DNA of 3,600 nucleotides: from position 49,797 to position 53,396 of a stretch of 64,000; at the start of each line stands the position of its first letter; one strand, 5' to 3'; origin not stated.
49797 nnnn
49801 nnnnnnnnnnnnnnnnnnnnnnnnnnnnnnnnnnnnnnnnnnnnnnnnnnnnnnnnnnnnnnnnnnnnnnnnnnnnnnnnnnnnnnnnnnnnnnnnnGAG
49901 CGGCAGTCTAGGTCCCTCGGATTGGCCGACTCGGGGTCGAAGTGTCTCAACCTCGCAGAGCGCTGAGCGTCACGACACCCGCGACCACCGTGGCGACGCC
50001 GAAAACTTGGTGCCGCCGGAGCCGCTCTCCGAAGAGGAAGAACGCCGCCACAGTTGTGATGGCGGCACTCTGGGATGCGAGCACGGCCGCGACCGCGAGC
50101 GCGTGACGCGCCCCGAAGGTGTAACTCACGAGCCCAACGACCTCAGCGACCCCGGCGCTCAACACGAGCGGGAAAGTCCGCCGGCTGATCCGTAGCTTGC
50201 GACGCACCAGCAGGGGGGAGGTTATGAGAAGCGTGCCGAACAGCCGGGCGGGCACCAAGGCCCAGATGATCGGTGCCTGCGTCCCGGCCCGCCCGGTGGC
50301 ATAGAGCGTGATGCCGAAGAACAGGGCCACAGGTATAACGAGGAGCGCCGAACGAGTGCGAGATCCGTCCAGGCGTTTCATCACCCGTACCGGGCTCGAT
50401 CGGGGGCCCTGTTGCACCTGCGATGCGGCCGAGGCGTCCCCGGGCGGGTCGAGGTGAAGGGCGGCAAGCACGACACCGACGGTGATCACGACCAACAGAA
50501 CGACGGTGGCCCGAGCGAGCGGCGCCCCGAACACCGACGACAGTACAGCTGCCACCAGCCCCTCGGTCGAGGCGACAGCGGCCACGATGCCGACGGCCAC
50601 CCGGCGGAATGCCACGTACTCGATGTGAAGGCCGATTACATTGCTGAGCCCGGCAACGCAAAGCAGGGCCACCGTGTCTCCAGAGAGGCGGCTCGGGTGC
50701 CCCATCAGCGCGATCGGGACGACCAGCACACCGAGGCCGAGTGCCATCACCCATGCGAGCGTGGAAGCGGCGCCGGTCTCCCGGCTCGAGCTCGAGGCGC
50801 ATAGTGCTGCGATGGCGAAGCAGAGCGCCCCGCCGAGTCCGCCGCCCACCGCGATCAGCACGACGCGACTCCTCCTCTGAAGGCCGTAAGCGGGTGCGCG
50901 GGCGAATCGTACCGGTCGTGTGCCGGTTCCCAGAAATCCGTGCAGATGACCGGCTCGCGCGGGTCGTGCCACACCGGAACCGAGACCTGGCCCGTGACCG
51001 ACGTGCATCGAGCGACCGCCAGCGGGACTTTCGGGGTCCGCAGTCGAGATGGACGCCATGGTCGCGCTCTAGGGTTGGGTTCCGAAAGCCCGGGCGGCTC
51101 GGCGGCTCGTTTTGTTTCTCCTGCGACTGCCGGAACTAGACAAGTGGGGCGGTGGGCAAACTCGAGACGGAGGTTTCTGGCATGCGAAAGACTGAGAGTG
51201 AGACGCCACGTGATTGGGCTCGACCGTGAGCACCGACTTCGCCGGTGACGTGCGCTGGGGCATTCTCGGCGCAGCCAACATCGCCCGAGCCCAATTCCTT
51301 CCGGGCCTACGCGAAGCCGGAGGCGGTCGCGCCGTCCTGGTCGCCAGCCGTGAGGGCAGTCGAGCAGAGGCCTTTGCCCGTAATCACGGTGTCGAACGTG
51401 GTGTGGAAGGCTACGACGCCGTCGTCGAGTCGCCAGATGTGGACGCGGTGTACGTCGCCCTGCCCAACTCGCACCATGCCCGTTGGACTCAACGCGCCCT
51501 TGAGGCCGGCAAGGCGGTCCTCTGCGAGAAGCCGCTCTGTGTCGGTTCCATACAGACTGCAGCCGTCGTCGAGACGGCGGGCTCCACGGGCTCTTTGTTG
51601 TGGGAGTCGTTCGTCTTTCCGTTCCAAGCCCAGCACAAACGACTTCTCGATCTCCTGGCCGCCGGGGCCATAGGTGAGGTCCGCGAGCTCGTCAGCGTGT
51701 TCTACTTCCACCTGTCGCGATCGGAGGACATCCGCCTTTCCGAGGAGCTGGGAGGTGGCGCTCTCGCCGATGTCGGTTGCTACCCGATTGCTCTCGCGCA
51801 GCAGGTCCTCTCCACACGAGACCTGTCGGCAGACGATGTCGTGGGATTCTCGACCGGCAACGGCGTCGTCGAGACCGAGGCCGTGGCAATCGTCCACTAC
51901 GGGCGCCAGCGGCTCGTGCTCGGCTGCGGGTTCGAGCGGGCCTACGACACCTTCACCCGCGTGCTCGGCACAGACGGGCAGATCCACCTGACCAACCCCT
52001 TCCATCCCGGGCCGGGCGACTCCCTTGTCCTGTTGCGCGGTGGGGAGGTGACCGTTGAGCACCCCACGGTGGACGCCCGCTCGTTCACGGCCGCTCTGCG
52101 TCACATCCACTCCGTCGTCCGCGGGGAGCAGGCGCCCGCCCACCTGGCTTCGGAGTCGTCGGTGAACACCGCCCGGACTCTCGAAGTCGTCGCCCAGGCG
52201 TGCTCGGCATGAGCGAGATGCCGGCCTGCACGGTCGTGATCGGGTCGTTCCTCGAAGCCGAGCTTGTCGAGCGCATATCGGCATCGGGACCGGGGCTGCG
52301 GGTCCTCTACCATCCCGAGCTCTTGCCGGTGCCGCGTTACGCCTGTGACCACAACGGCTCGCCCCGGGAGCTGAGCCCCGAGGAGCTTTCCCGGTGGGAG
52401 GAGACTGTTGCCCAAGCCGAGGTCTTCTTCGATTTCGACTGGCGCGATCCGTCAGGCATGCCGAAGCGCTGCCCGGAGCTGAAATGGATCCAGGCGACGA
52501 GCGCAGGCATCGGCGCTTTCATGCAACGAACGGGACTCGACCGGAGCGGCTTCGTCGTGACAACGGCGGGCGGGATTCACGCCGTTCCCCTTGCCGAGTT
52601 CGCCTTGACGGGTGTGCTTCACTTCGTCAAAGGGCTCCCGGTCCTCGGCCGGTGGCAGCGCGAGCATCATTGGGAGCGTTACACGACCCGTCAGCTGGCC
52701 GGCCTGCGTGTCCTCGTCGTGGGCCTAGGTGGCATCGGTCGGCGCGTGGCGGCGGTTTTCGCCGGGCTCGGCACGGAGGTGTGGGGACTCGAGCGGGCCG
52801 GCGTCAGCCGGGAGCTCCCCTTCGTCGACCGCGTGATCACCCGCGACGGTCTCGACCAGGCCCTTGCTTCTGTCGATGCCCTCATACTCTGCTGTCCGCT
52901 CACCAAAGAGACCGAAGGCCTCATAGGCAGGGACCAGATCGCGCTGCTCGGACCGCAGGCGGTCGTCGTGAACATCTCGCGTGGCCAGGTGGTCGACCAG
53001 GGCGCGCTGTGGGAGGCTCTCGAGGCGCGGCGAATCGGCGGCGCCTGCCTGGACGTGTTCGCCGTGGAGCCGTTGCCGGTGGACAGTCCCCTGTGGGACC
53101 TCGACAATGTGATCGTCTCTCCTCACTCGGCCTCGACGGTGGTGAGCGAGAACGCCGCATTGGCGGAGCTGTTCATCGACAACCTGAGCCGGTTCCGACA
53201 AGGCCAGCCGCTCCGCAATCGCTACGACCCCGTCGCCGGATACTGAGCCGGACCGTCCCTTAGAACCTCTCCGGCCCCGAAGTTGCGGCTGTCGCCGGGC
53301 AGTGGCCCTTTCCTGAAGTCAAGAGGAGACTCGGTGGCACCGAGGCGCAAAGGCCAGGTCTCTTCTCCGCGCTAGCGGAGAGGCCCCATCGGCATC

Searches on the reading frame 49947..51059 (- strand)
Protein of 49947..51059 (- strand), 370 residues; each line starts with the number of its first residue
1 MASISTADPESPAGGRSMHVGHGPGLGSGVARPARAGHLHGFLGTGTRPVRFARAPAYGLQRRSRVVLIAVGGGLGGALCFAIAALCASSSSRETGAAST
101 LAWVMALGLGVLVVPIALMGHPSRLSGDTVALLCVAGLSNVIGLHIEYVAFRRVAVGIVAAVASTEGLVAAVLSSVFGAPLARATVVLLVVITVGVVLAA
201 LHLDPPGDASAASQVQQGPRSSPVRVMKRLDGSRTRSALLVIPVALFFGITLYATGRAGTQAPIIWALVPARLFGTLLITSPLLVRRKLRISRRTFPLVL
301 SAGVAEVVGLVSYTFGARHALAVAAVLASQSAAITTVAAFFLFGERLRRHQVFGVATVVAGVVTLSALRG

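Call 70: search_protein_families(library=pfam, max_evalue=0.001, proteins=[window:49947-51059:-])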
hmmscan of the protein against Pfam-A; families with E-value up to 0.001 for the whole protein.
window:49947-51059:- (370 aa): 1 family
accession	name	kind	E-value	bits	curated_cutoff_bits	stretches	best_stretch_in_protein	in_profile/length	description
PF00892.27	EamA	-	1.8e-14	54.6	28.2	2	72-199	5-133/135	EamA-like transporter family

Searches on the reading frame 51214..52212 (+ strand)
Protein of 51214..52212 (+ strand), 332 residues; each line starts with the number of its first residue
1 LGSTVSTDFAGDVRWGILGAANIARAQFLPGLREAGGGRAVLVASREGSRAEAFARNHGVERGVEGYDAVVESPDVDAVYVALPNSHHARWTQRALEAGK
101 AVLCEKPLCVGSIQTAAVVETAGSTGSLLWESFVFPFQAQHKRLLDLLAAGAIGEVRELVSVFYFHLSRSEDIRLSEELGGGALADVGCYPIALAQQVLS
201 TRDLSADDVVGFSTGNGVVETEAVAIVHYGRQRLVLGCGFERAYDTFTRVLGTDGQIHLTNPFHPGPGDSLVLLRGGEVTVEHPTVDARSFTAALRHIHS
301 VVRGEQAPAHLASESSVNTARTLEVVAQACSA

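Call 70: search_protein_families(library=pfam, max_evalue=0.001, proteins=[window:51214-52212:+])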
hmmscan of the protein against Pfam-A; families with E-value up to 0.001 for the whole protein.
window:51214-52212:+ (332 aa): 2 families
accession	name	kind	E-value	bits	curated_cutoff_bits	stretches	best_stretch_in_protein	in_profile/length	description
PF01408.29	GFO_IDH_MocA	-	3.8e-21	76.4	24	1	13-131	1-118/120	Oxidoreductase family, NAD-binding Rossmann fold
PF22725.1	GFO_IDH_MocA_C3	-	2.1e-13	50.8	27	1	142-257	2-123/124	GFO/IDH/MocA C-terminal domain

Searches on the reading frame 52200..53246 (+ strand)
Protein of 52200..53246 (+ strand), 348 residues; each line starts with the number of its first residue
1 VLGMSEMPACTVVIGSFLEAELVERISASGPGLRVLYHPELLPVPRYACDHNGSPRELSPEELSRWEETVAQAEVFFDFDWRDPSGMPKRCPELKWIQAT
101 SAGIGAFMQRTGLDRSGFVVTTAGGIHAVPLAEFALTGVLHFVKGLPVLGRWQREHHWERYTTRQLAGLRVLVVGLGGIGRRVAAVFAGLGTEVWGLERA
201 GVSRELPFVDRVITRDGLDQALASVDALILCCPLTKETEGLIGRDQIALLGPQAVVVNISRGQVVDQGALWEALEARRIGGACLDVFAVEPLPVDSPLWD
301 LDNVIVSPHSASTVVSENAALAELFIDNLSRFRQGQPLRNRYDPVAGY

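Call 70: search_protein_families(library=pfam, max_evalue=0.001, proteins=[window:52200-53246:+])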
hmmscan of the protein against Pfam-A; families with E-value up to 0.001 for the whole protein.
window:52200-53246:+ (348 aa): 1 family
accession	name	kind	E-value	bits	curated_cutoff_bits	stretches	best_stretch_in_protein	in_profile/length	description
PF02826.25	2-Hacid_dh_C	-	8.6e-49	165.8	25.1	1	139-311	4-178/178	D-isomer specific 2-hydroxyacid dehydrogenase, NAD binding domain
